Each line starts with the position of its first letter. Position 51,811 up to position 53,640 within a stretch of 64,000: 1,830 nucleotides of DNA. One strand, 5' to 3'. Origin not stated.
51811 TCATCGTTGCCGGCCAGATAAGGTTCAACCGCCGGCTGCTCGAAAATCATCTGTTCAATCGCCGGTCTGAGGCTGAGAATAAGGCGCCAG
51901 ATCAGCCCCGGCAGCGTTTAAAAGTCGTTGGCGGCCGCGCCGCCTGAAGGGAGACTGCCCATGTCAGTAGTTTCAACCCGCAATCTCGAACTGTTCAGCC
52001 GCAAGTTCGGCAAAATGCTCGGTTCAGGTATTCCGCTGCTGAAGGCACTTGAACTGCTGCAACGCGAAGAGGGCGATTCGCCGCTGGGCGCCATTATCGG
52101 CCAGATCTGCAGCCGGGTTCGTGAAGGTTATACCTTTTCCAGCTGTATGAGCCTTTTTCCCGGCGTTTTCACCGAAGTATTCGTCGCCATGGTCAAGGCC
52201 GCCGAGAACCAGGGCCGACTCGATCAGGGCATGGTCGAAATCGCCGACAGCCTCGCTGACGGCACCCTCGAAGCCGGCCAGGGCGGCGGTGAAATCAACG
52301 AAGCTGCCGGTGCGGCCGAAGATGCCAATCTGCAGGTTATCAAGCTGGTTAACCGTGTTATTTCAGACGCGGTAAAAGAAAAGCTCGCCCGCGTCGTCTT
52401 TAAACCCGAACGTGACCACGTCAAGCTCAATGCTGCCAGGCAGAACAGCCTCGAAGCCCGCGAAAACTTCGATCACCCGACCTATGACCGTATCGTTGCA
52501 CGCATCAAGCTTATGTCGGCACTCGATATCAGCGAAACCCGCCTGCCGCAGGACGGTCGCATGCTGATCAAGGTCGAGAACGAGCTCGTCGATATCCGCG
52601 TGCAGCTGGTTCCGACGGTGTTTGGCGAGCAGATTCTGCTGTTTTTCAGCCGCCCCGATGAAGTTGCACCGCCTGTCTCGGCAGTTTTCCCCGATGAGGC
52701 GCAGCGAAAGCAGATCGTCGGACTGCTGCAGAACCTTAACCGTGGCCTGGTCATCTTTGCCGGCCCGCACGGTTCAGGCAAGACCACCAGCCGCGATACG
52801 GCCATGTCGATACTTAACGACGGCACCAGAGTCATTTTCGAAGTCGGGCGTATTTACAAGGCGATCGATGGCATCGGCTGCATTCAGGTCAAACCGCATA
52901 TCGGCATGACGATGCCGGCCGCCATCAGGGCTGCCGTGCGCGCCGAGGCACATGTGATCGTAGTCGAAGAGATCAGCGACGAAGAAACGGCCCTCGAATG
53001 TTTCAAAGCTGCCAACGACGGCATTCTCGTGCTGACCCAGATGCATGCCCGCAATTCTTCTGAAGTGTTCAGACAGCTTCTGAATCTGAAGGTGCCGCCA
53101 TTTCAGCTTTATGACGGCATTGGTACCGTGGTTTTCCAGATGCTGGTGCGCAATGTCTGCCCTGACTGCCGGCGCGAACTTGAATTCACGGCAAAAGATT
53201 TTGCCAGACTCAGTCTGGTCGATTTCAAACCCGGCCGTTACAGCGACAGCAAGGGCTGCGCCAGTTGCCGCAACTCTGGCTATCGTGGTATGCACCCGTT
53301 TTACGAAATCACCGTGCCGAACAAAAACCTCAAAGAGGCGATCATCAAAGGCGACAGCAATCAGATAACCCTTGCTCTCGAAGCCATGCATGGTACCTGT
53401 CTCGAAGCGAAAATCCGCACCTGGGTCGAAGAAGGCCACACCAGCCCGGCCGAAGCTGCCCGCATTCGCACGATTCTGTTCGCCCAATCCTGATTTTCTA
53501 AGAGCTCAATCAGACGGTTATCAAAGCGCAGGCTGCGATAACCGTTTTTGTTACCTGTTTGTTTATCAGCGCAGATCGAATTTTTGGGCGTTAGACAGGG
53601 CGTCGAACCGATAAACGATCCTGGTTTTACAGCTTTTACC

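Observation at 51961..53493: Secretion ATPase carrying a GspF-type domain in place of its N1 domain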

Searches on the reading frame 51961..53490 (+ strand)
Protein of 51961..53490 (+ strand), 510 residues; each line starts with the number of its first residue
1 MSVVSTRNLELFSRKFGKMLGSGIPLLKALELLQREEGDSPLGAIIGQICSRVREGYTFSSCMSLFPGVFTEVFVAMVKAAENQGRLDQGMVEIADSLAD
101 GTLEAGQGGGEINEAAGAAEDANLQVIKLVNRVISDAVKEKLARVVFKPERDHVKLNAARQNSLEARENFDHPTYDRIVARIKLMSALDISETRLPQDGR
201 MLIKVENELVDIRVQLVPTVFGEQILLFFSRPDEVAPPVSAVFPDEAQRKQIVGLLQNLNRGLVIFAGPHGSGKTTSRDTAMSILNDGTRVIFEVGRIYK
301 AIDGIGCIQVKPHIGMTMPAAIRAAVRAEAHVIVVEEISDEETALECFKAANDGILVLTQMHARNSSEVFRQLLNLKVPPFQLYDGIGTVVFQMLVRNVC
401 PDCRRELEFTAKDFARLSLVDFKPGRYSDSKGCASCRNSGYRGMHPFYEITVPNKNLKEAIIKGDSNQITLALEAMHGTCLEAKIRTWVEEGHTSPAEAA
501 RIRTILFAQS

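Call 3: search_protein_families(library=pfam, proteins=[window:51961-53490:+], max_evalue=1)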
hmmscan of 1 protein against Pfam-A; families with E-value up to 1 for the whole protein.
window:51961-53490:+ (510 aa): 6 families
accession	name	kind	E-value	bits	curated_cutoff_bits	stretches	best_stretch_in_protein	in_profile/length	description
PF00437.27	T2SSE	-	2.1e-63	214.7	24.9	1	125-500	7-369/370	Type II/IV secretion system protein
PF00482.28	T2SSF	-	4.6e-16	59.4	25.2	1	12-100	1-90/125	Type II secretion system (T2SS), protein F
PF13191.12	AAA_16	-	0.07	14.1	32.6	1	246-370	6-117/167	AAA ATPase domain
PF03224.20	V-ATPase_H_N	-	0.14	12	25.7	1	114-147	230-263/314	V-ATPase subunit H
PF13555.12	AAA_29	-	0.17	12.1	27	1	261-289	22-50/61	P-loop containing region of AAA domain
PF13238.12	AAA_18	-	0.24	12.3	29.4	0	264-385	1-106/128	AAA domain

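Call 4: search_protein_families(library=ncbifam, proteins=[window:51961-53490:+], max_evalue=1)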
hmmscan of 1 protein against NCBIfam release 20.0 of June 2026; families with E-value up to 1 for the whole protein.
window:51961-53490:+ (510 aa): 20 families
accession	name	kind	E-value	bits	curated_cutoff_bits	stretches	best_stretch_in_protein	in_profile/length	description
TIGR02533.1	type_II_gspE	equivalog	1.9e-68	231.3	630.25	1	111-502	96-485/486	type II secretion system ATPase GspE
TIGR02538.1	type_IV_pilB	equivalog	2.1e-68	231.4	675.65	1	111-500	168-559/564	type IV-A pilus assembly ATPase PilB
NF007755.0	PRK10436.1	equivalog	5.1e-55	187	617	1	116-502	75-458/465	type II secretion system protein GspE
NF053534.1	T4PilAsmATPsTfpB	equivalog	4.5e-48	164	850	1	120-499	194-578/584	type IV pilus assembly ATPase TfpB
NF041000.1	ATPase_ComGA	equivalog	2.6e-39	134.9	300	1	132-397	2-266/267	competence type IV pilus ATPase ComGA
TIGR02120.1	GspF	equivalog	6.1e-15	55.4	424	1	4-97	60-153/401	type II secretion system inner membrane protein GspF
NF052607.1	T4PiliAsmPilCThrm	equivalog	1.6e-13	50.5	700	1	7-96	66-155/406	type IV pilus assembly protein PilC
NF007861.0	PRK10573.1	equivalog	4e-12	45.9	401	1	12-97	64-149/401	protein transport protein HofC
NF052606.1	T4PiliAsmPilCMyx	equivalog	5.7e-12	45.2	700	1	3-89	76-162/419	type IV pilus assembly protein PilC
TIGR01420.1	pilT_fam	subfamily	8.2e-12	45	319.1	1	252-375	113-241/343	PilT/PilU family type 4a pilus ATPase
NF047826.1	T3SSXpsF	equivalog_domain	8.9e-10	37.9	650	1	6-98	65-157/405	type II secretion system protein XpsF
NF041012.2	T4P_ComGB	equivalog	8.4e-06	25.3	240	1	10-91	202-282/332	competence type IV pilus assembly protein ComGB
TIGR02524.1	dot_icm_DotB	equivalog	4.5e-05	22.8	463.3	1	262-374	135-257/358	Dot/Icm type IV secretion system ATPase DotB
TIGR02525.1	plasmid_TraJ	equivalog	0.00012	21.2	368.3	1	320-377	216-273/372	plasmid transfer ATPase TraJ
NF058587.1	archaellum_moto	equivalog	0.002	16.9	550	1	316-398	337-419/527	archaellum flagellar ATPase motor FlaI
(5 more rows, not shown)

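Call 7: find_homologous_proteins(query=window:51961-53490:+, max_evalue=1e-10)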
Query window:51961-53490:+ (510 aa): 5318 proteins with E <= 1e-10 among 8000 candidates; the best 120 are listed.
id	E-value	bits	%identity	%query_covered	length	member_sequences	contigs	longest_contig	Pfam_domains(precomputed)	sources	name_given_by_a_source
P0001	0.0e+0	1107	98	100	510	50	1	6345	PF00437.27,PF00482.29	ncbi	-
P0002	0.0e+0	1019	89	100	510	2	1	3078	PF00437.27,PF00482.29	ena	-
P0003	1.6e-258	876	76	100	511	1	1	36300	PF00437.27,PF00482.29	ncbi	-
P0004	1.1e-257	873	76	100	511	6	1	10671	PF00437.27,PF00482.29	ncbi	-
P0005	3.9e-257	871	75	100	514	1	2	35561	PF00437.27,PF00482.29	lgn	-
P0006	1.4e-256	869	75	99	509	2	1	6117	PF00437.27,PF00482.29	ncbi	-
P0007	3.8e-237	805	74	93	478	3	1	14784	PF00437.27,PF00482.29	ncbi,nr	ncbi:MAG: ATPase, T2SS/T4P/T4SS family, partial [Candidatus Riflebacteria bacterium]|nr:ATPase, T2SS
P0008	2.4e-232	790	68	99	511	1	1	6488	PF00437.27,PF00482.29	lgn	-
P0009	2.4e-215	733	63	100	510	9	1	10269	PF00437.27,PF00482.29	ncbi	-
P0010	2.3e-214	730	64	100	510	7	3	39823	PF00437.27,PF00482.29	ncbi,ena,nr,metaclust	ncbi:MAG: hypothetical protein A2W80_07035 [Candidatus Riflebacteria bacterium GWC2_50_8]|nr:MAG: hy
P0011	1.9e-213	727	63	100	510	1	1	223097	PF00437.27,PF00482.29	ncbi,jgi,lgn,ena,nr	ncbi:MAG: Flp pilus assembly complex ATPase component TadA [Candidatus Riflebacteria bacterium]|nr:F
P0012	1.1e-212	725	64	99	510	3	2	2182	PF00437.27,PF00482.29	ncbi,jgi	-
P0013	3.9e-197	673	59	99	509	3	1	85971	PF00437.27,PF00482.29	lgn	-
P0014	5.1e-197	673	59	99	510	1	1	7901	PF00437.27,PF00482.29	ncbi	-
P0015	5.3e-194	663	58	99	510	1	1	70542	PF00437.27,PF00482.29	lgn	-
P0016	1.3e-193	662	58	99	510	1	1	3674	PF00437.27,PF00482.29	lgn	-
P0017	7.7e-190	649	57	99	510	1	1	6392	PF00437.27,PF00482.29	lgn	-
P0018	5.5e-177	607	54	99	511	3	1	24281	PF00437.27,PF00482.29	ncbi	-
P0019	1.3e-163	563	51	99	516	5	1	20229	PF00437.27,PF00482.29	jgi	jgi:type IV pilus assembly protein PilB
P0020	1.4e-156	540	48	99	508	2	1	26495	PF00437.27,PF00482.29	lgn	-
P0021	8.3e-156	537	48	99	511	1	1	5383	PF00437.27,PF00482.29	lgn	-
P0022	8.4e-156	537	50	99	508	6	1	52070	PF00437.27,PF00482.29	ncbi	-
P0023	1.4e-154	533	49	99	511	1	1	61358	PF00437.27,PF00482.29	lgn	-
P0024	1.7e-154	533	49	99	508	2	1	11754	PF00437.27,PF00482.29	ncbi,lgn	ncbi:MAG: ATPase, T2SS/T4P/T4SS family [Candidatus Rifleibacteriota bacterium]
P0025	3.9e-154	532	51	99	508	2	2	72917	PF00437.27,PF00482.29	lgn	-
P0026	2.1e-153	529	49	99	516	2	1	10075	PF00437.27,PF00482.29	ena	-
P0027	9.8e-152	524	49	99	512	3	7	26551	PF00437.27,PF00482.29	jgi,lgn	jgi:general secretion pathway protein E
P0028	2.3e-151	522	64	72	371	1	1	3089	PF00437.27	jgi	jgi:type II secretory ATPase GspE/PulE/Tfp pilus assembly ATPase PilB-like protein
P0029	8.3e-145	501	46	99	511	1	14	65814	PF00437.27,PF00482.29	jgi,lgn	jgi:type IV pilus assembly protein PilB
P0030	1.7e-144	500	46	99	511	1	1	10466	PF00437.27,PF00482.29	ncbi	ncbi:MAG: ATPase, T2SS/T4P/T4SS family [Candidatus Rifleibacteriota bacterium]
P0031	3.2e-135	469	44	100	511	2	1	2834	PF00437.27,PF00482.29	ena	-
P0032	8.4e-114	399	39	99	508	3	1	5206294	PF00437.27,PF00482.29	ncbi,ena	-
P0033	2.0e-81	292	46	60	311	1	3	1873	PF00437.27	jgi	jgi:type II secretory ATPase GspE/PulE/Tfp pilus assembly ATPase PilB-like protein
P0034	6.7e-74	267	35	97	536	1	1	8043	PF00437.27,PF00482.29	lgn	-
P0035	7.6e-63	231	34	89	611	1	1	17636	PF00437.27,PF00482.29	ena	-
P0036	3.7e-56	209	31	89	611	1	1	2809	PF00437.27,PF00482.29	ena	-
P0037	9.4e-55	204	33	77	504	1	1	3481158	PF05157.21,PF00437.27,PF22341.2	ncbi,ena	-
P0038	4.1e-53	199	32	78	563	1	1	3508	PF05157.21,PF00437.27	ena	-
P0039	4.3e-53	198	32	75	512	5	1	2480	PF05157.21,PF00437.27,PF22341.2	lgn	-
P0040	5.3e-52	195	34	74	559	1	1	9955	PF05157.21,PF00437.27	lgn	-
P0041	5.9e-52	195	32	81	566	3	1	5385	PF05157.21,PF00437.27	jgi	-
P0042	1.2e-51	194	32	83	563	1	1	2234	PF05157.21,PF00437.27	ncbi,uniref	uniref:type II secretion system ATPase GspE n=1 Tax=Candidatus Electronema sp. TaxID=2698783 RepID=U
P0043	1.2e-51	194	32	74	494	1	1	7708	PF00437.27,PF22341.2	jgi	jgi:general secretion pathway protein E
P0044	1.6e-51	193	31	85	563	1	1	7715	PF05157.21,PF00437.27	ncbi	-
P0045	1.7e-51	193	33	75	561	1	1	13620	PF05157.21,PF00437.27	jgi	jgi:general secretion pathway protein E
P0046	2.0e-51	193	30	96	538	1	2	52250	PF00437.27,PF22341.2,PF13191.13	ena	-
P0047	2.6e-51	193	32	81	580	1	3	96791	PF05157.21,PF00437.27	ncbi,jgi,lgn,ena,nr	ncbi:MAG: hypothetical protein B6D56_00920 [Candidatus Omnitrophica bacterium 4484_70.1]|nr:MAG: hyp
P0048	3.2e-51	192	34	70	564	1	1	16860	PF05157.21,PF00437.27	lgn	-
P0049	3.4e-51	192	32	81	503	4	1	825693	PF05157.21,PF00437.27,PF22341.2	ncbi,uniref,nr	ncbi:GspE/PulE family protein [Allosphingosinicella deserti]|uniref:General secretion pathway protei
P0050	3.5e-51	192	35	67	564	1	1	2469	PF05157.21,PF00437.27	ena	-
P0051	4.0e-51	192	32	74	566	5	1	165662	PF05157.21,PF00437.27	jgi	jgi:type IV pilus assembly protein PilB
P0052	4.2e-51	192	35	67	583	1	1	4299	PF05157.21,PF00437.27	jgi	jgi:general secretion pathway protein E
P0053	5.7e-51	191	30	74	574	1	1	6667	PF05157.21,PF00437.27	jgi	jgi:type IV pilus assembly protein PilB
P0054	5.9e-51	191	32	75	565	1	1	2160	PF05157.21,PF00437.27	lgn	-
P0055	8.1e-51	191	35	67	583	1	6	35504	PF05157.21,PF00437.27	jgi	-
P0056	9.2e-51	191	31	83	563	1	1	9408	PF05157.21,PF00437.27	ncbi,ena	-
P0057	9.2e-51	191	33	75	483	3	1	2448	PF00437.27,PF22341.2,PF13191.13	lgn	-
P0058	9.2e-51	191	31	84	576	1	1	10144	PF05157.21,PF00437.27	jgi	jgi:type IV pilus assembly protein PilB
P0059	9.3e-51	191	32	75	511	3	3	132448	PF00437.27,PF22341.2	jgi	-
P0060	9.6e-51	191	33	78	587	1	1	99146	PF05157.21,PF00437.27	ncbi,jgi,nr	ncbi:MAG TPA: ATPase, T2SS/T4P/T4SS family [Verrucomicrobiae bacterium]|jgi:type IV pilus assembly p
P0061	9.7e-51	191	34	70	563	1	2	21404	PF05157.21,PF00437.27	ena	-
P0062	1.0e-50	191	34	67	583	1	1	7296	PF05157.21,PF00437.27,PF25199.2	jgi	jgi:general secretion pathway protein E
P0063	1.1e-50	190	34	67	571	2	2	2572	PF05157.21,PF00437.27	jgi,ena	-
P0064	1.2e-50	190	35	67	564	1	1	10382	PF05157.21,PF00437.27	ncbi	-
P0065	1.3e-50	190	34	75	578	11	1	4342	PF00437.27,PF22341.2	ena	-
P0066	1.3e-50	190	34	67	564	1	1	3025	PF05157.21,PF00437.27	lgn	-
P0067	1.3e-50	190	35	67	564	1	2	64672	PF05157.21,PF00437.27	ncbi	ncbi:MAG: type II secretion system ATPase GspE [Thermodesulfobacteriota bacterium]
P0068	1.4e-50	190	34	70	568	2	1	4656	PF05157.21,PF00437.27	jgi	-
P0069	1.5e-50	190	32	75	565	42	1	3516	PF05157.21,PF00437.27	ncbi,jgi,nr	ncbi:MAG: type II secretion system ATPase GspE [Deltaproteobacteria bacterium]|nr:type II secretion 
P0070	1.7e-50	190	32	73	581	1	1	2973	PF05157.21,PF00437.27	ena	-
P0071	2.2e-50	190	30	75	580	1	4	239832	PF05157.21,PF00437.27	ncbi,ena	-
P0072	2.5e-50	189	34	70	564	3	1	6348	PF05157.21,PF00437.27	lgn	-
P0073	2.6e-50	189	-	-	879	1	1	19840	PF00225.30,PF13173.13,PF00437.27,PF13604.13,PF12775.14,PF13401.13,PF01637.25,PF25199.2,PF20720.4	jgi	jgi:type II secretory ATPase GspE/PulE/Tfp pilus assembly ATPase PilB-like protein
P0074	2.8e-50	189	35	67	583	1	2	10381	PF05157.21,PF00437.27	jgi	jgi:general secretion pathway protein E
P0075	3.0e-50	189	33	71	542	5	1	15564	PF05157.21,PF00437.27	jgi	jgi:general secretion pathway protein E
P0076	3.2e-50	189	32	74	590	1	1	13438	PF05157.21,PF00437.27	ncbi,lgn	-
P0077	3.3e-50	189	32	75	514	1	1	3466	PF00437.27,PF22341.2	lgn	-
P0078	4.5e-50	189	35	67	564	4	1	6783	PF05157.21,PF00437.27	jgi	jgi:general secretion pathway protein E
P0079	4.8e-50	188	30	86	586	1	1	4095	PF05157.21,PF00437.27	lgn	-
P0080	5.0e-50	188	29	77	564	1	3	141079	PF05157.21,PF00437.27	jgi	jgi:type IV pilus assembly protein PilB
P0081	5.0e-50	188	32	79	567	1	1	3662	PF05157.21,PF00437.27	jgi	-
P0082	5.5e-50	188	34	67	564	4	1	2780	PF05157.21,PF00437.27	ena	-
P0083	5.9e-50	188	35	67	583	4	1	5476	PF05157.21,PF00437.27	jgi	jgi:general secretion pathway protein E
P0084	6.4e-50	188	33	69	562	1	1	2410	PF05157.21,PF00437.27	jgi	jgi:general secretion pathway protein E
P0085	7.1e-50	188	29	82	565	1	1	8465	PF05157.21,PF00437.27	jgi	-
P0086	7.2e-50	188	31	77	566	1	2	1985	PF05157.21,PF00437.27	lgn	-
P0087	8.2e-50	188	34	67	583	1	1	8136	PF05157.21,PF00437.27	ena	-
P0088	8.3e-50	188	32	75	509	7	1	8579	PF00437.27,PF22341.2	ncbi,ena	-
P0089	8.4e-50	188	32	77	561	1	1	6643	PF05157.21,PF00437.27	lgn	-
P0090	8.8e-50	188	32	76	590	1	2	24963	PF05157.21,PF00437.27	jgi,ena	-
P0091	9.2e-50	188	34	79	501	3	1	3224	PF00437.27,PF22341.2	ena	-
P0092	9.6e-50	187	35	67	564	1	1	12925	PF05157.21,PF00437.27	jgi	jgi:general secretion pathway protein E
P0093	9.9e-50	187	34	67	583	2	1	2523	PF05157.21,PF00437.27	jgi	-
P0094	1.0e-49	187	35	67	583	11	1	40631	PF05157.21,PF00437.27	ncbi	-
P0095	1.1e-49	187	35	67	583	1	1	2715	PF05157.21,PF00437.27,PF25199.2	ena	-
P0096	1.1e-49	187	35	67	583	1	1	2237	PF05157.21,PF00437.27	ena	-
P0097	1.1e-49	187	32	75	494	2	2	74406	PF00437.27,PF22341.2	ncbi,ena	-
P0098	1.1e-49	187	34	69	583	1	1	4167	PF05157.21,PF00437.27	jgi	jgi:general secretion pathway protein E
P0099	1.1e-49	187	34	69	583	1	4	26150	PF05157.21,PF00437.27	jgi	jgi:general secretion pathway protein E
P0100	1.2e-49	187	32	83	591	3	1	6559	PF05157.21,PF00437.27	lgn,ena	-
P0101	1.3e-49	187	31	67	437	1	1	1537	PF00437.27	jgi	jgi:type IV pilus assembly protein PilB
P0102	1.3e-49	187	30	82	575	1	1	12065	PF05157.21,PF00437.27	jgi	jgi:type IV pilus assembly protein PilB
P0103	1.4e-49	187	35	67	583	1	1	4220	PF05157.21,PF00437.27,PF25199.2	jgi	-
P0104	1.4e-49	187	34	67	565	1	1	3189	PF05157.21,PF00437.27,PF13191.13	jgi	jgi:general secretion pathway protein E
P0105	1.5e-49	187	29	68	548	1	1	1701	PF05157.21,PF00437.27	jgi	jgi:general secretion pathway protein E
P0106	1.5e-49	187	34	74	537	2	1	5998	PF00437.27,PF22341.2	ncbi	ncbi:MAG: type II secretion system ATPase GspE [Pseudomonadota bacterium]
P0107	1.7e-49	187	31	85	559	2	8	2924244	PF05157.21,PF00437.27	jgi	jgi:general secretion pathway protein E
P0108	1.8e-49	187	29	80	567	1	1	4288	PF05157.21,PF00437.27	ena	-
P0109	1.9e-49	186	34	67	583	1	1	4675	PF05157.21,PF00437.27,PF25199.2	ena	-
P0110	2.0e-49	186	35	67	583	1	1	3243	PF05157.21,PF00437.27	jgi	-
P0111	2.2e-49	186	32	74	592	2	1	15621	PF05157.21,PF00437.27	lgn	-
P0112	2.2e-49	186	32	81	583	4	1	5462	PF00437.27,PF22341.2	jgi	jgi:general secretion pathway protein E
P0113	2.2e-49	186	31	76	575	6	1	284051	PF05157.21,PF00437.27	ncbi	-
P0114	2.3e-49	186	31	81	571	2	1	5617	PF05157.21,PF00437.27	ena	-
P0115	2.4e-49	186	30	77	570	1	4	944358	PF05157.21,PF00437.27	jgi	-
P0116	2.4e-49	186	32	77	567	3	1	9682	PF05157.21,PF00437.27,PF13401.13,PF25199.2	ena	-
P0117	2.5e-49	186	28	88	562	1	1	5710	PF05157.21,PF00437.27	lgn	-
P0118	2.5e-49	186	29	80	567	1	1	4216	PF05157.21,PF00437.27,PF13401.13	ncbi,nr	ncbi:MAG: type II/IV secretion system protein [Planctomycetaceae bacterium]|nr:type II/IV secretion 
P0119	2.6e-49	186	34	69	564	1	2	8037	PF05157.21,PF00437.27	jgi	jgi:general secretion pathway protein E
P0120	2.6e-49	186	34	69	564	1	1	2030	PF05157.21,PF00437.27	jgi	jgi:general secretion pathway protein E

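Call 10: find_encoding_contigs(protein=P0011, flank=8000, max_places=2)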
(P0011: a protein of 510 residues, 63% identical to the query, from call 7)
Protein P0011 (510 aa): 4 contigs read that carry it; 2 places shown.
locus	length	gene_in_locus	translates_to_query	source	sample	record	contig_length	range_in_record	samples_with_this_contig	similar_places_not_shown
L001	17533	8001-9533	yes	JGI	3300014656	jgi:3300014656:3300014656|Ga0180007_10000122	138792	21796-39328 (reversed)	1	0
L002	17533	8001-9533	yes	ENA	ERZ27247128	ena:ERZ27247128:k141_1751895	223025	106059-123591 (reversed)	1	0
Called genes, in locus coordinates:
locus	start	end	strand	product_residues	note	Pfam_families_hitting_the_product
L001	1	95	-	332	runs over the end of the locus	PF01180:DHO_dh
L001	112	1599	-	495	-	PF14691:Fer4_20, PF13738:Pyr_redox_3 (faint), PF07992:Pyr_redox_2, PF00070:Pyr_redox (faint)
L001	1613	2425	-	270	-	PF00175:NAD_binding_1 (weak), PF10418:DHODB_Fe-S_bind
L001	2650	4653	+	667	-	PF02386:TrkH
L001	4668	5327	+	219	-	PF02254:TrkA_N, PF02080:TrkA_C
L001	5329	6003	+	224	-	-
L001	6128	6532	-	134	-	PF00856:SET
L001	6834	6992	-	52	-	-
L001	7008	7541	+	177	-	PF04542:Sigma70_r2, PF08281:Sigma70_r4_2, PF04545:Sigma70_r4 (weak)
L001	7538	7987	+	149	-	-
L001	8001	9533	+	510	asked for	PF00482:T2SSF, PF00437:T2SSE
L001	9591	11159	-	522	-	PF00672:HAMP, PF00512:HisKA, PF02518:HATPase_c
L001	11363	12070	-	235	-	PF13405:EF-hand_6 (faint), PF13499:EF-hand_7 (faint), PF13202:EF-hand_5 (faint)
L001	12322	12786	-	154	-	PF00989:PAS (weak), PF13426:PAS_9 (weak), PF08447:PAS_3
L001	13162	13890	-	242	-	PF21842:DUF6901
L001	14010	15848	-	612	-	-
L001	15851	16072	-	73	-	-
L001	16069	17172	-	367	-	PF07691:PA14, PF00691:OmpA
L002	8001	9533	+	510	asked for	PF00482:T2SSF, PF00437:T2SSE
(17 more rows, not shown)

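Call 11: find_encoding_contigs(protein=P0032, flank=8000, max_places=2)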
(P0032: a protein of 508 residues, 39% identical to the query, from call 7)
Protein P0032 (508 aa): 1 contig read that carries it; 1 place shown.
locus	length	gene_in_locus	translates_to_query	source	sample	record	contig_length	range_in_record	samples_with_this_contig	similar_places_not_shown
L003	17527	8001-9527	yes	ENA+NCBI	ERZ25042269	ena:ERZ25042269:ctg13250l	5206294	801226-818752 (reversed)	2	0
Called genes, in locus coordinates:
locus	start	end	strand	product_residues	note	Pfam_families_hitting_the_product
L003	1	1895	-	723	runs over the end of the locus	-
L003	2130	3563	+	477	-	PF00520:Ion_trans, PF02254:TrkA_N, PF22614:Slo-like_RCK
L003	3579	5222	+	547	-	PF03023:MurJ, PF01554:MatE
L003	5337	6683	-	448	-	PF02812:ELFV_dehydrog_N, PF00208:ELFV_dehydrog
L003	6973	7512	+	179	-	PF04542:Sigma70_r2, PF08281:Sigma70_r4_2, PF04545:Sigma70_r4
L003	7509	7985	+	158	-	-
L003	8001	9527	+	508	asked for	PF00482:T2SSF, PF00437:T2SSE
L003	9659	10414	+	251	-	PF25948:DUF7986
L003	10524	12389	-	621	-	PF00041:fn3 (faint), PF13620:CarboxypepD_reg, PF13715:CarbopepD_reg_2 (faint), PF16656:Pur_ac_phosph_N (weak), PF28492:Beta_helix_4 (weak), PF13229:Beta_helix (weak)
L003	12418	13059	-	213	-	PF00515:TPR_1 (faint), PF07719:TPR_2 (faint), PF13181:TPR_8 (faint), PF13432:TPR_16 (faint)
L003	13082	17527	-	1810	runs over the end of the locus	PF17936:Big_6 (faint), PF19077:Big_13 (faint), PF09136:Glucodextran_B (faint), PF18962:Por_Secre_tail (faint), PF13860:FlgD_ig (weak)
